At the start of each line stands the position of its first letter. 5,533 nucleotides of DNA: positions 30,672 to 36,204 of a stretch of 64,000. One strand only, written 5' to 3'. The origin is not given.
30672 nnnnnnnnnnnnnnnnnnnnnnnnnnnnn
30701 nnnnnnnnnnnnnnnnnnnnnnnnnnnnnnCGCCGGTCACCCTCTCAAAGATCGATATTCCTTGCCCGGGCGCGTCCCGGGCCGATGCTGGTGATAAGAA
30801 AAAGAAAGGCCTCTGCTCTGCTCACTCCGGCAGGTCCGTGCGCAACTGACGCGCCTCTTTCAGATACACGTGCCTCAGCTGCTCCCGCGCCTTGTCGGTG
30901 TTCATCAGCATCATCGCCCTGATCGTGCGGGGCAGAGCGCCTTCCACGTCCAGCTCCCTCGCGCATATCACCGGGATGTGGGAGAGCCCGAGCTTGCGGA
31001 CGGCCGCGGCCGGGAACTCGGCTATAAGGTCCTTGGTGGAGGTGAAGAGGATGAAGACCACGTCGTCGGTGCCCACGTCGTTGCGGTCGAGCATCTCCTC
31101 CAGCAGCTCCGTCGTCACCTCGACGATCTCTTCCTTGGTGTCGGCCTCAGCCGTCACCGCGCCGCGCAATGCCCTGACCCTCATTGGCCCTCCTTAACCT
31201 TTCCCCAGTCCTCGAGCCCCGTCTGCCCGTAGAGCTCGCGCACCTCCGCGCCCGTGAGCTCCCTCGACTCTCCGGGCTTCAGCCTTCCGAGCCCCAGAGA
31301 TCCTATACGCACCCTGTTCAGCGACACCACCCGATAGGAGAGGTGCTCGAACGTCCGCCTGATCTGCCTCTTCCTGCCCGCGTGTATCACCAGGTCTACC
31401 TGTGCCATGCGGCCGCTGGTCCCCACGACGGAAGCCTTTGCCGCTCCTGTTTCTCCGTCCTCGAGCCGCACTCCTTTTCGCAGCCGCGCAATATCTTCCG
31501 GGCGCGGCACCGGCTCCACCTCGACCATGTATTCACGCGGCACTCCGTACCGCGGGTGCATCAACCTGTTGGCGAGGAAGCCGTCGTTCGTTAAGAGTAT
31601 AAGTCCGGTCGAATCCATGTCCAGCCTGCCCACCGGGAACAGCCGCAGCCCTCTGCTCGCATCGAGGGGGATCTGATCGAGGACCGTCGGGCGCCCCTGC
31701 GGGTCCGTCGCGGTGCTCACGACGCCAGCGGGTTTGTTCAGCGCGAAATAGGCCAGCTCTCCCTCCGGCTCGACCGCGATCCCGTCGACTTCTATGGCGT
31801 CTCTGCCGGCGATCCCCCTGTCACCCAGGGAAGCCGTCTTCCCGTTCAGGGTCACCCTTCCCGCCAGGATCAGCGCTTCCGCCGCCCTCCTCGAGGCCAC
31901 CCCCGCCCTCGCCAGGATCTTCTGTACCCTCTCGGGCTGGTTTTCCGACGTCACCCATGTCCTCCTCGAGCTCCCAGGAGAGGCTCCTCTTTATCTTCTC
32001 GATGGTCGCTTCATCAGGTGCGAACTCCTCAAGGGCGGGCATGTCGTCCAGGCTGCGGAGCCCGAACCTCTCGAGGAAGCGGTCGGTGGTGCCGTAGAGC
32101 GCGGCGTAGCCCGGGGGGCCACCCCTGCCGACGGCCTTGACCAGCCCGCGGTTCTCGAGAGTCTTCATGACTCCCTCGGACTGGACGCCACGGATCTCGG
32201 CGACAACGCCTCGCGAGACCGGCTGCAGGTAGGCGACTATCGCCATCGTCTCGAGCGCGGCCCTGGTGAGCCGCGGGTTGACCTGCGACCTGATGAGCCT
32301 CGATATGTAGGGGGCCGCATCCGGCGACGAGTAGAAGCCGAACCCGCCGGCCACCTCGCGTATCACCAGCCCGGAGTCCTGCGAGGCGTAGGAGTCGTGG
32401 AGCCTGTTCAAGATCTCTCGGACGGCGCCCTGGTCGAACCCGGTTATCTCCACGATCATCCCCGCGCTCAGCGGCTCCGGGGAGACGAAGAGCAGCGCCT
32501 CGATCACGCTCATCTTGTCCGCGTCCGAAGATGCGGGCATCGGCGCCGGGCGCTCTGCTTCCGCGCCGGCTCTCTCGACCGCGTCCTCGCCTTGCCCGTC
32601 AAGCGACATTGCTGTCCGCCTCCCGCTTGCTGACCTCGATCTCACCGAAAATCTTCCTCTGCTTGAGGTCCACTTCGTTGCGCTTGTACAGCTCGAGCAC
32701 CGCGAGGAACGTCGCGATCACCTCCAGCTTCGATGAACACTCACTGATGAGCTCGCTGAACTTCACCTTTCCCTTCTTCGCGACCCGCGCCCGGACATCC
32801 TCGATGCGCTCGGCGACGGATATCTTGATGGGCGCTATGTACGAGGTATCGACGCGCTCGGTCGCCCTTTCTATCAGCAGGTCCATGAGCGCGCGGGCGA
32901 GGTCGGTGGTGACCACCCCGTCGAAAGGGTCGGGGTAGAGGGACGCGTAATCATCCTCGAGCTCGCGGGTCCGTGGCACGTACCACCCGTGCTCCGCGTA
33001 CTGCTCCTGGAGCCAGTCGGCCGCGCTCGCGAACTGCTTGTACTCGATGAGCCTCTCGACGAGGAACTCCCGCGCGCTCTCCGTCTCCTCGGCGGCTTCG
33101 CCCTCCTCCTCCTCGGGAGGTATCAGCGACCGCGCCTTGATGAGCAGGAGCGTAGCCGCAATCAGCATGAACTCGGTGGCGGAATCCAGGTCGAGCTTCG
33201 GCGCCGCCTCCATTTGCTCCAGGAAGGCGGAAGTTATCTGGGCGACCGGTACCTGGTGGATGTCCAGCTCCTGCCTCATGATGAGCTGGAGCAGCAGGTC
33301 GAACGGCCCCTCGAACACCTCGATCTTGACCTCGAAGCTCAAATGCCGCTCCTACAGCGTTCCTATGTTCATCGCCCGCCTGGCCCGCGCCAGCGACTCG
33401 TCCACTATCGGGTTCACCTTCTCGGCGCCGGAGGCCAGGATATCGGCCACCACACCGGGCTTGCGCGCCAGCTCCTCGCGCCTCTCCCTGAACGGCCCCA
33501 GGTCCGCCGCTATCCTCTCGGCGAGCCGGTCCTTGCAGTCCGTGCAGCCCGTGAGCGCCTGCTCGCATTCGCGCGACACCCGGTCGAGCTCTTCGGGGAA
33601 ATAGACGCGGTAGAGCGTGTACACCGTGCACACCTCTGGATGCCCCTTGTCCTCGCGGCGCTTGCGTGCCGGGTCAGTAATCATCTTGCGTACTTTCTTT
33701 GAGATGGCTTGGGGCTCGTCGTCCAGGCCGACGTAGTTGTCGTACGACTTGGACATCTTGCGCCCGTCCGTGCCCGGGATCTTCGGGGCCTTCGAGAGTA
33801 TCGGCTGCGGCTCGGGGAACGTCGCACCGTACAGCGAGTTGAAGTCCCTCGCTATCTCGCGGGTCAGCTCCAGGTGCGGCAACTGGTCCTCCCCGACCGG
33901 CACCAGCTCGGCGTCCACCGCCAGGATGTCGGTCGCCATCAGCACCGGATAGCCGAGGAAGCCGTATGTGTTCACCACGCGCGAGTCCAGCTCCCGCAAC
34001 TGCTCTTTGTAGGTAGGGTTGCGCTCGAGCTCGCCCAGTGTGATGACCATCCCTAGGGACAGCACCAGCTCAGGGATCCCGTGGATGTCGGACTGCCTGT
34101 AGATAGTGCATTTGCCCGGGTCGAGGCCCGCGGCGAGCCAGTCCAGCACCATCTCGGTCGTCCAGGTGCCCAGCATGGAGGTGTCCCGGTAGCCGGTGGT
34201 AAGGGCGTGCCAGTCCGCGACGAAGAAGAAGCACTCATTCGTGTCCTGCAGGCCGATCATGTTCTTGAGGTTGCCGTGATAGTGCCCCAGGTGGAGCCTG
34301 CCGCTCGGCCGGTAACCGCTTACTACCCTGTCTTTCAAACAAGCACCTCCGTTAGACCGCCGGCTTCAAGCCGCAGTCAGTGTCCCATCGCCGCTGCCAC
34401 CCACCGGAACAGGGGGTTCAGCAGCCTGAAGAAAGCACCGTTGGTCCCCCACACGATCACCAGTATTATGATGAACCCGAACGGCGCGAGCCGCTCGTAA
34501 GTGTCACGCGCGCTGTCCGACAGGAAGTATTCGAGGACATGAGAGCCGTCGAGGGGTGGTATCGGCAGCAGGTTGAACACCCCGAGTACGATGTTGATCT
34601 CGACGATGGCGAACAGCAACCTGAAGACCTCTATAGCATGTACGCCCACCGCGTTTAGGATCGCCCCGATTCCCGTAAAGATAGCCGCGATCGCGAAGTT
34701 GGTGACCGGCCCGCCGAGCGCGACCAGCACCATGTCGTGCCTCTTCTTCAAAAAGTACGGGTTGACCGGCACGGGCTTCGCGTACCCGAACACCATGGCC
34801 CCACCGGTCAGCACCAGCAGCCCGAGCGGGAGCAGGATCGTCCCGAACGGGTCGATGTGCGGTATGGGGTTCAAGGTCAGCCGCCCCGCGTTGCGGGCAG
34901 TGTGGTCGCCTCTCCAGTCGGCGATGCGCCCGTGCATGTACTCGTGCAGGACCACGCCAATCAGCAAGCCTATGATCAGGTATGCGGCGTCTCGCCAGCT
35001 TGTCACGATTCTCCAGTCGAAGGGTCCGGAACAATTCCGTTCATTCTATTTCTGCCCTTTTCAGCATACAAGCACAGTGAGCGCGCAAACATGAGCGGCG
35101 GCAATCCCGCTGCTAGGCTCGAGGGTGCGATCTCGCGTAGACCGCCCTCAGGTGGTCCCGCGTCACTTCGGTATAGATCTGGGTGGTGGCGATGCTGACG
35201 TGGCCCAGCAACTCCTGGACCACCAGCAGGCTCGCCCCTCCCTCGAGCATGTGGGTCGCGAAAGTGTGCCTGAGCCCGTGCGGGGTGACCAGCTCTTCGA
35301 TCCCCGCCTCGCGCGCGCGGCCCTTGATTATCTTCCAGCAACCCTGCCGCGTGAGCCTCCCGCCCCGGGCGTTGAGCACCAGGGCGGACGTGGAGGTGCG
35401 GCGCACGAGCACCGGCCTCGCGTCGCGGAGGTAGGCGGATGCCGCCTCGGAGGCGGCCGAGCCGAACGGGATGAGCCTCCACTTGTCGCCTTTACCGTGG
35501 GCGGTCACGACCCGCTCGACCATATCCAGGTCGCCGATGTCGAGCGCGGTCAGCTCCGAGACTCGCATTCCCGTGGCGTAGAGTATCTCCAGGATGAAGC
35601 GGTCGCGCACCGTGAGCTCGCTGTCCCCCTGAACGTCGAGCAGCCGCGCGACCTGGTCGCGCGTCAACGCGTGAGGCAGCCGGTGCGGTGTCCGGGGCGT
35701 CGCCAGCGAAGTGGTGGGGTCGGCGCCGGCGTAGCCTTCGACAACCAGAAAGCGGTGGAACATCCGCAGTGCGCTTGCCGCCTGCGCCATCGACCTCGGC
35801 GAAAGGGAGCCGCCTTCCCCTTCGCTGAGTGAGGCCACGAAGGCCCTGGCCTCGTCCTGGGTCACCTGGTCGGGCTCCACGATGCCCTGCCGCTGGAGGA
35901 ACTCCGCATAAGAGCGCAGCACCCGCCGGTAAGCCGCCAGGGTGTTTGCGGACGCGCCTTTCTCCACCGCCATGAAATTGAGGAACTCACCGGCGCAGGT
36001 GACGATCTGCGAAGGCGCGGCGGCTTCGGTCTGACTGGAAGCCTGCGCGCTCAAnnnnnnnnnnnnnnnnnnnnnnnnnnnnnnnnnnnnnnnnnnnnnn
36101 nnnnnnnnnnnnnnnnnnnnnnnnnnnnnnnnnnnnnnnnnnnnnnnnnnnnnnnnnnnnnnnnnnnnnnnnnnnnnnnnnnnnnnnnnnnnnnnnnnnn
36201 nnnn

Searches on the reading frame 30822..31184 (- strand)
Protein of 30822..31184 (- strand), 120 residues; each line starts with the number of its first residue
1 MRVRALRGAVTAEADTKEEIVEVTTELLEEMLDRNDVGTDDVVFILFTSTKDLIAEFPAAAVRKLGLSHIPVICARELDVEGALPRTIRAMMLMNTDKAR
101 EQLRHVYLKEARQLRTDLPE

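Call 6: search_protein_families(library=ncbifam, proteins=[window:30822-31184:-])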
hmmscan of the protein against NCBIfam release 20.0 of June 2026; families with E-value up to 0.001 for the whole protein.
window:30822-31184:- (120 aa): 1 family
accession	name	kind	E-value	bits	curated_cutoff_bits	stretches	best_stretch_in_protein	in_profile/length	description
TIGR01796.1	CM_mono_aroH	equivalog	1.2e-39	135.4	82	1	3-118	1-117/117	chorismate mutase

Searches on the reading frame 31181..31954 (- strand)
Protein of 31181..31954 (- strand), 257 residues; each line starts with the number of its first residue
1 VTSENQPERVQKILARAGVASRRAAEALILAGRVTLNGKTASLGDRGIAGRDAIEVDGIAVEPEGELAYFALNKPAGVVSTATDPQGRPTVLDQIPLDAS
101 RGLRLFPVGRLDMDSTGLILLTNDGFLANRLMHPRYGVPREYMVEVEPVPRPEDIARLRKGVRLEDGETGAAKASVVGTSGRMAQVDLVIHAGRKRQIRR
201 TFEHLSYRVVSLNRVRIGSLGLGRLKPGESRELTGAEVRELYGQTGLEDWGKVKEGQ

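Call 6: search_protein_families(library=ncbifam, proteins=[window:31181-31954:-])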
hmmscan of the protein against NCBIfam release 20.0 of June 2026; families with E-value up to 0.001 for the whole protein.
window:31181-31954:- (257 aa): 7 families
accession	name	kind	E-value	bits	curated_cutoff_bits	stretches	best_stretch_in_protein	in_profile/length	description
TIGR00093.1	TIGR00093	subfamily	1.5e-47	161.4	109.3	1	73-234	1-160/161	pseudouridine synthase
NF007976.1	PRK10700.1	equivalog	1e-45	156.1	290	1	8-234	3-233/291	23S rRNA pseudouridine(2605) synthase RluB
NF007784.0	PRK10475.1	equivalog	3.3e-40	137.9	318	1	6-242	5-233/290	23S rRNA pseudouridine(2604) synthase RluF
NF008097.0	PRK10839.1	equivalog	2.6e-34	118.9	275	1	9-239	2-228/232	16S rRNA pseudouridine(516) synthase RsuA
NF008487.1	PRK11394.1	equivalog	3.3e-21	75.8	284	1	72-178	33-134/206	23S rRNA pseudouridine(2457) synthase RluE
TIGR00005.1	rluA_subfam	subfamily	4.7e-09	36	192.7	1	68-210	81-238/298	RluA family pseudouridine synthase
NF008321.0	PRK11112.1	equivalog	9.4e-05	21.8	328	0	180-210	146-176/257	tRNA pseudouridine(65) synthase TruC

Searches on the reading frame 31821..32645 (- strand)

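Call 64: search_protein_families(library=ncbifam, proteins=[window:31821-32645:-], max_evalue=1e-10)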
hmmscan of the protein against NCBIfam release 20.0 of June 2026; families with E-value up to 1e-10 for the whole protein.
window:31821-32645:- (274 aa): 2 families
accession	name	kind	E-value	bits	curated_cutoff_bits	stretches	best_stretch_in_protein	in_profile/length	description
TIGR00281.1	TIGR00281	equivalog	7.4e-36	123.5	89.2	1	46-213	4-172/186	SMC-Scp complex subunit ScpB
NF001106.1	PRK00135.2-1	exception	6.7e-24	84.5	300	1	43-206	201-366/377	SMC-Scp complex subunit ScpB, long form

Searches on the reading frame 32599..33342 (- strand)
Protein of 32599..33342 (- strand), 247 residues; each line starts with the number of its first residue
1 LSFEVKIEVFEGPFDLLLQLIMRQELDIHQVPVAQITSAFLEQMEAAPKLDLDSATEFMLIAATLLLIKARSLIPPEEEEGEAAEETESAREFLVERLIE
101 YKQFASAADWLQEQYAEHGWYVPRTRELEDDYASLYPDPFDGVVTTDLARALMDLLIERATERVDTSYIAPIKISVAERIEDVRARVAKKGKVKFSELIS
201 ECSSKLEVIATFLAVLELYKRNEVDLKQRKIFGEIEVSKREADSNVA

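Call 64: search_protein_families(library=ncbifam, proteins=[window:32599-33342:-], max_evalue=1e-10)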
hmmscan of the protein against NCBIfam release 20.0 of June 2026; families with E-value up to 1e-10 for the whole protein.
window:32599-33342:- (247 aa): 5 families
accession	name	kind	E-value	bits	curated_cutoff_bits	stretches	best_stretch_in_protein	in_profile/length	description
NF000995.0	PRK00104.1-4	equivalog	1.6e-51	175.1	315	1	2-242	4-248/251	segregation/condensation protein A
NF000994.0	PRK00104.1-3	equivalog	1.3e-50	172.3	234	1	1-242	2-243/246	segregation/condensation protein A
NF000993.0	PRK00104.1-2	equivalog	3.4e-38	131.6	268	1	4-242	2-235/237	segregation/condensation protein A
NF000992.0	PRK00104.1-1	equivalog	8.8e-36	123.7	417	1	1-240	1-243/247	segregation/condensation protein A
NF001751.0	PRK00478.1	equivalog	1.1e-15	57.5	436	1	2-231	160-404/505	segregation/condensation protein A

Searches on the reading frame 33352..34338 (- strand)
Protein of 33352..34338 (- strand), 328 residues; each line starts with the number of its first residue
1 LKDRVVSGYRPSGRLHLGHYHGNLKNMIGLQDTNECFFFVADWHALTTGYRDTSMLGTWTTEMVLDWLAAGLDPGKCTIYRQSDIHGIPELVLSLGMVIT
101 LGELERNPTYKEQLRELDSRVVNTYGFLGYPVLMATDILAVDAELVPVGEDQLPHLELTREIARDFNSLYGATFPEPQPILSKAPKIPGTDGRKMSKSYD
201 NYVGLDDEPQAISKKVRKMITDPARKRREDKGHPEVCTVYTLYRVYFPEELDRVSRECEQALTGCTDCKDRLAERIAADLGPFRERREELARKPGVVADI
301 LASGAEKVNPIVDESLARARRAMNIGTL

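Call 64: search_protein_families(library=ncbifam, proteins=[window:33352-34338:-], max_evalue=1e-10)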
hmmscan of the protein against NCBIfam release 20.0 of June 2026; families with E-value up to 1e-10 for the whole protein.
window:33352-34338:- (328 aa): 10 families
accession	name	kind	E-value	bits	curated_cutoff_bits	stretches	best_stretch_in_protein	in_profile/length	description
NF008922.0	PRK12283.1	equivalog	1.5e-116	389.6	572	2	2-172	3-173/400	tryptophan--tRNA ligase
TIGR00233.1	trpS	equivalog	1e-84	284.7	176.75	1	1-323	1-326/328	tryptophan--tRNA ligase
NF009207.0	PRK12556.1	equivalog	1.8e-65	221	479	1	4-324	5-330/332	tryptophan--tRNA ligase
NF008923.0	PRK12284.1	equivalog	4.1e-65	220.3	597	1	1-325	1-331/431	tryptophan--tRNA ligase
NF008925.0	PRK12285.1-2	equivalog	4.3e-32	111.5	451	1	5-292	65-355/365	tryptophan--tRNA ligase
NF008926.0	PRK12285.1-3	equivalog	1.5e-26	93.2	320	2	187-290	310-420/429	tryptophan--tRNA ligase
NF008927.0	PRK12285.1-4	equivalog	1.1e-21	77.4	478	1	5-291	76-363/385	tryptophan--tRNA ligase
NF008928.0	PRK12285.1-5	equivalog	2.6e-21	75.8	891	1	5-164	95-250/530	tryptophan--tRNA ligase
NF008924.0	PRK12285.1-1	equivalog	1.9e-15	57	644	1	8-291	79-359/381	tryptophan--tRNA ligase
NF006330.0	PRK08560.1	equivalog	2e-15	56.7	220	1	7-219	37-248/342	tyrosine--tRNA ligase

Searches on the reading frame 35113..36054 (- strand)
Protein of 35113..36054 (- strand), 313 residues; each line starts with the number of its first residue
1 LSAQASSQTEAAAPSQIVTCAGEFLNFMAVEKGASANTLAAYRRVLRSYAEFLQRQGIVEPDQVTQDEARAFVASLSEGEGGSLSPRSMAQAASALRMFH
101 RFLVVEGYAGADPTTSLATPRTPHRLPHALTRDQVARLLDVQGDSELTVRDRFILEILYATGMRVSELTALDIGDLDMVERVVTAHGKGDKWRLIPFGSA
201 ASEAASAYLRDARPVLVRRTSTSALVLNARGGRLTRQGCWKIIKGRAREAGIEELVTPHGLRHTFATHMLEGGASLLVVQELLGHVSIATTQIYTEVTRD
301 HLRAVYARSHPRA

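Call 64: search_protein_families(library=ncbifam, proteins=[window:35113-36054:-], max_evalue=1e-10)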
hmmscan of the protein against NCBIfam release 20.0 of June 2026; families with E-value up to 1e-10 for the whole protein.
window:35113-36054:- (313 aa): 10 families
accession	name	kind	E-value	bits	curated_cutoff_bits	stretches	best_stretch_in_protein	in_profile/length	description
NF001399.0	PRK00283.1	subfamily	1.2e-98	330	279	1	22-313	10-299/300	tyrosine recombinase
TIGR02225.1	recomb_XerD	equivalog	5.3e-96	321.4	329.6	1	23-313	2-290/290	site-specific tyrosine recombinase XerD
TIGR02224.1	recomb_XerC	equivalog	3.6e-87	292.5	335.15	1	23-313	2-293/295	tyrosine recombinase XerC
NF040815.2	recomb_XerA_Arch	equivalog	4.2e-64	216.6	220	1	23-306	2-263/263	site-specific tyrosine recombinase/integron integrase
NF002331.0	PRK01287.1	subfamily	2.3e-57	194.7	371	1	17-311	26-326/365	site-specific tyrosine recombinase XerC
TIGR02249.1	integrase_gron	subfamily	1.3e-37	129.9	265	2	241-305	244-308/315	integron integrase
NF011946.0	PRK15417.1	equivalog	1.4e-24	86.9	435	2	37-198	32-181/337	integron integrase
NF003462.0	PRK05084.1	equivalog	2.1e-24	86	267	1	149-305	195-352/360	tyrosine recombinase XerS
NF007371.0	PRK09871.1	subfamily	1.5e-16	60.6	222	1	130-305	7-182/198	tyrosine-type DNA invertase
NF007370.0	PRK09870.1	subfamily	4.7e-12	46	221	1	129-309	12-191/200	tyrosine-type DNA invertase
